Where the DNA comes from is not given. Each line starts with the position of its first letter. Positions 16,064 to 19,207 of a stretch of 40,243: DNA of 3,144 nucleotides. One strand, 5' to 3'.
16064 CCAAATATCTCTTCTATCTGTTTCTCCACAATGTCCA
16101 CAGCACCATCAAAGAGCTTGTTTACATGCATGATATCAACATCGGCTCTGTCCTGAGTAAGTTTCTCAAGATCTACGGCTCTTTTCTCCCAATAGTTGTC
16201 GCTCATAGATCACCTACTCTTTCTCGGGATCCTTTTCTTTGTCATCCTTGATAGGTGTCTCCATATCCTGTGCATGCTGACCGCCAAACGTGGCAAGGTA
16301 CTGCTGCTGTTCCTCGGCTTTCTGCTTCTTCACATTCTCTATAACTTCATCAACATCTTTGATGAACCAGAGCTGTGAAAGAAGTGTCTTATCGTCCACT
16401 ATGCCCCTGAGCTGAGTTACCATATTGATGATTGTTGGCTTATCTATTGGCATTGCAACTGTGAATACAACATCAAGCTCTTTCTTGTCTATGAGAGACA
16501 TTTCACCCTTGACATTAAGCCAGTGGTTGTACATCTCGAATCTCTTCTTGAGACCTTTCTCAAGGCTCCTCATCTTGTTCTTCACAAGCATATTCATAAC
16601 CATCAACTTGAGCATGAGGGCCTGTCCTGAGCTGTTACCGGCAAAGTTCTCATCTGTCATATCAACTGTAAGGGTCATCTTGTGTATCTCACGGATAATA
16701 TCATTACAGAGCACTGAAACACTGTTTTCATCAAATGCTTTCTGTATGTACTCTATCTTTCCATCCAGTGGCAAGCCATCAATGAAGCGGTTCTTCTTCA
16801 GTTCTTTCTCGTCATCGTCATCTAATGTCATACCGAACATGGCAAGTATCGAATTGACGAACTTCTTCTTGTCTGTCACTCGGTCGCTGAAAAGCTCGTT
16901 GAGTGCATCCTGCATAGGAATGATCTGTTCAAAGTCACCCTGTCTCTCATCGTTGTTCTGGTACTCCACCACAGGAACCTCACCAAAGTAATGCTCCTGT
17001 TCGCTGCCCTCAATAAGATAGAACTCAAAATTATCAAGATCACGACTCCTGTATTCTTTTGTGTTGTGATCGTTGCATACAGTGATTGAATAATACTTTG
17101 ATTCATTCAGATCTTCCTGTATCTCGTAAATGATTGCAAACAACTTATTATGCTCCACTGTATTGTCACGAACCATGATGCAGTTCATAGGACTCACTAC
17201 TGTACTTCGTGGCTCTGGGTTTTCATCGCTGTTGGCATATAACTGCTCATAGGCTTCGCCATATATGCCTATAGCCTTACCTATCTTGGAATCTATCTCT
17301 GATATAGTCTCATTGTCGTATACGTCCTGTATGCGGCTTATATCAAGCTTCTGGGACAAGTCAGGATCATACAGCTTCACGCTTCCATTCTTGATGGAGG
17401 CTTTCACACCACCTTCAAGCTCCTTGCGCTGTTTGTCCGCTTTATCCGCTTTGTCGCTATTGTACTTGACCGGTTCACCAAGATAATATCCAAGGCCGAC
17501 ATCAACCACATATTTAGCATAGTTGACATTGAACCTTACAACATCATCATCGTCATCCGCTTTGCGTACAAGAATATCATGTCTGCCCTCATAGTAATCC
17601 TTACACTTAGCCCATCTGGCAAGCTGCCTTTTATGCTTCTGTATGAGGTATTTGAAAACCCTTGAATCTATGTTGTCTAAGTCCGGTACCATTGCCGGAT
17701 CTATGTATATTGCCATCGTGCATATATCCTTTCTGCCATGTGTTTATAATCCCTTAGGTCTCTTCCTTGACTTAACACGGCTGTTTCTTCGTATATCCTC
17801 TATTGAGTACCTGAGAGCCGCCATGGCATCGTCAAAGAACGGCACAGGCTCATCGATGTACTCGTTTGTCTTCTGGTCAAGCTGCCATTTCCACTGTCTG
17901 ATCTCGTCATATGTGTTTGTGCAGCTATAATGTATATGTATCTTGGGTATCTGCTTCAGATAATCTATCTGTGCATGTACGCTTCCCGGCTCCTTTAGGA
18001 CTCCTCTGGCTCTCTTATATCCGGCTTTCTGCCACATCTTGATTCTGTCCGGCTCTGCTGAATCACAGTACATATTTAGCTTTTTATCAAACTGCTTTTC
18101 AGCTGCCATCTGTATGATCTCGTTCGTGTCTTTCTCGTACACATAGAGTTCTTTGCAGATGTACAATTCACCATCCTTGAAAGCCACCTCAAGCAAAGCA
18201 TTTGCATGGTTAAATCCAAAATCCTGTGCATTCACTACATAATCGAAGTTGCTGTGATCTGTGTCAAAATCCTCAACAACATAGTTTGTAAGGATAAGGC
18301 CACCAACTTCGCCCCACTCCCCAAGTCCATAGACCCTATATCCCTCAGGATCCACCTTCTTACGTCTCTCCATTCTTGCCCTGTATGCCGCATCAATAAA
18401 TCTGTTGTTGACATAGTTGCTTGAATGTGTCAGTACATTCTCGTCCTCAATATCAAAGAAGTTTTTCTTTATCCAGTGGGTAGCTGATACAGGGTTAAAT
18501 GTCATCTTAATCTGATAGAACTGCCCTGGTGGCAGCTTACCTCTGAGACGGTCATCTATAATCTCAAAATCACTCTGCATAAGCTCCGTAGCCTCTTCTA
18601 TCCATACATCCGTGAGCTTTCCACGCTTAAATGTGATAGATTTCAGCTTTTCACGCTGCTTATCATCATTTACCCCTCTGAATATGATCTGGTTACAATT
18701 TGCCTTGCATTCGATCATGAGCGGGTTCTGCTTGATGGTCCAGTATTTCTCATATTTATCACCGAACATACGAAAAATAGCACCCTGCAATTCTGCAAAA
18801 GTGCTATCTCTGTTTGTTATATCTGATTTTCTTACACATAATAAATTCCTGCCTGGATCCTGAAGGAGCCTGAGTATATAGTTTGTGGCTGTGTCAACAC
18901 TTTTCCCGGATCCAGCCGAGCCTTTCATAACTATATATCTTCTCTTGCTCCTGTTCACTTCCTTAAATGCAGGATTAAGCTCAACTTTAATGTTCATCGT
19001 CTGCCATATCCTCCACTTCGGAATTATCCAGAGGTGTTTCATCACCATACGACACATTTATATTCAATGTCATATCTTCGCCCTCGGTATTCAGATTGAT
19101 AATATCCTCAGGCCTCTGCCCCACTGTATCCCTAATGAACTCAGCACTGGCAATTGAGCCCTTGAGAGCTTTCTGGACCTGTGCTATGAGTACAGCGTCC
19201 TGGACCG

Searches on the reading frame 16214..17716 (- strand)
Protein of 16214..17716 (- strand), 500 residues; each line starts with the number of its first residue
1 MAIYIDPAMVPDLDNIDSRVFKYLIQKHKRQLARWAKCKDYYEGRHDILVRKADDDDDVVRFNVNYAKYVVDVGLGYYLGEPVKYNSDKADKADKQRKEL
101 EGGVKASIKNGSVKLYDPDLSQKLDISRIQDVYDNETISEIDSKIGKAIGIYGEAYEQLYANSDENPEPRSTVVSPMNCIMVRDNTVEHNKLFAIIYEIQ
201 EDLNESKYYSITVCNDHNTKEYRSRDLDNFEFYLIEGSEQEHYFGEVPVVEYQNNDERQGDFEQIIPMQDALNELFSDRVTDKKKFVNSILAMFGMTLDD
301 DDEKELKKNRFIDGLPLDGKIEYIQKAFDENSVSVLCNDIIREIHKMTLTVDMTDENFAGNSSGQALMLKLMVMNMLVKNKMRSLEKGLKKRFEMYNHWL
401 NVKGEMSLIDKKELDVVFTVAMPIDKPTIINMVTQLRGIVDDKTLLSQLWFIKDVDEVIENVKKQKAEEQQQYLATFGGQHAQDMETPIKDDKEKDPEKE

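Call 85: search_protein_families(library=pfam, proteins=[window:16214-17716:-], max_evalue=0.001)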
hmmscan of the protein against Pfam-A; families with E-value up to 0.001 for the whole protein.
window:16214-17716:- (500 aa): 1 family
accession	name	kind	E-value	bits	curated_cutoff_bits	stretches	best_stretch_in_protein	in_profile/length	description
PF05133.19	SPP1_portal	-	6.3e-88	296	25.5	1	22-472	2-416/416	Phage portal protein, SPP1 Gp6-like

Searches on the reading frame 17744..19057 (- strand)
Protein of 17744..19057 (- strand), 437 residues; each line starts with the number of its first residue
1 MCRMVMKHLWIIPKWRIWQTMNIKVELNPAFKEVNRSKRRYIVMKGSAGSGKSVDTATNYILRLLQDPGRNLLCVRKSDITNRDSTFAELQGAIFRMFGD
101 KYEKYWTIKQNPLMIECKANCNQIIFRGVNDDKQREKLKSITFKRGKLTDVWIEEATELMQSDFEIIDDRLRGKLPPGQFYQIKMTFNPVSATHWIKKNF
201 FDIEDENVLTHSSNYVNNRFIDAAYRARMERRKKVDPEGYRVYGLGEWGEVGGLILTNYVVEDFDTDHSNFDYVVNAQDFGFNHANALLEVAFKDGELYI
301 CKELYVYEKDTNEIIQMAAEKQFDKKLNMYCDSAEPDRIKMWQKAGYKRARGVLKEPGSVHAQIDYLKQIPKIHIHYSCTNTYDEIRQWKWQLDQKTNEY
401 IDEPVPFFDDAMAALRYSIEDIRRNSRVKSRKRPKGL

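Call 85: search_protein_families(library=pfam, proteins=[window:17744-19057:-], max_evalue=0.001)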
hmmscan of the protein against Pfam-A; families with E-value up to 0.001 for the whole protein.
window:17744-19057:- (437 aa): 2 families
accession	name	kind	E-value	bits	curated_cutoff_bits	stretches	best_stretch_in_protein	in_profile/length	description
PF04466.19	Terminase_3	-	3.9e-44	151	23.2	1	39-247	2-201/201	Phage terminase large subunit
PF17288.8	Terminase_3C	-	2.7e-11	44.5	26.7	1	279-421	1-155/155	Terminase RNAseH like domain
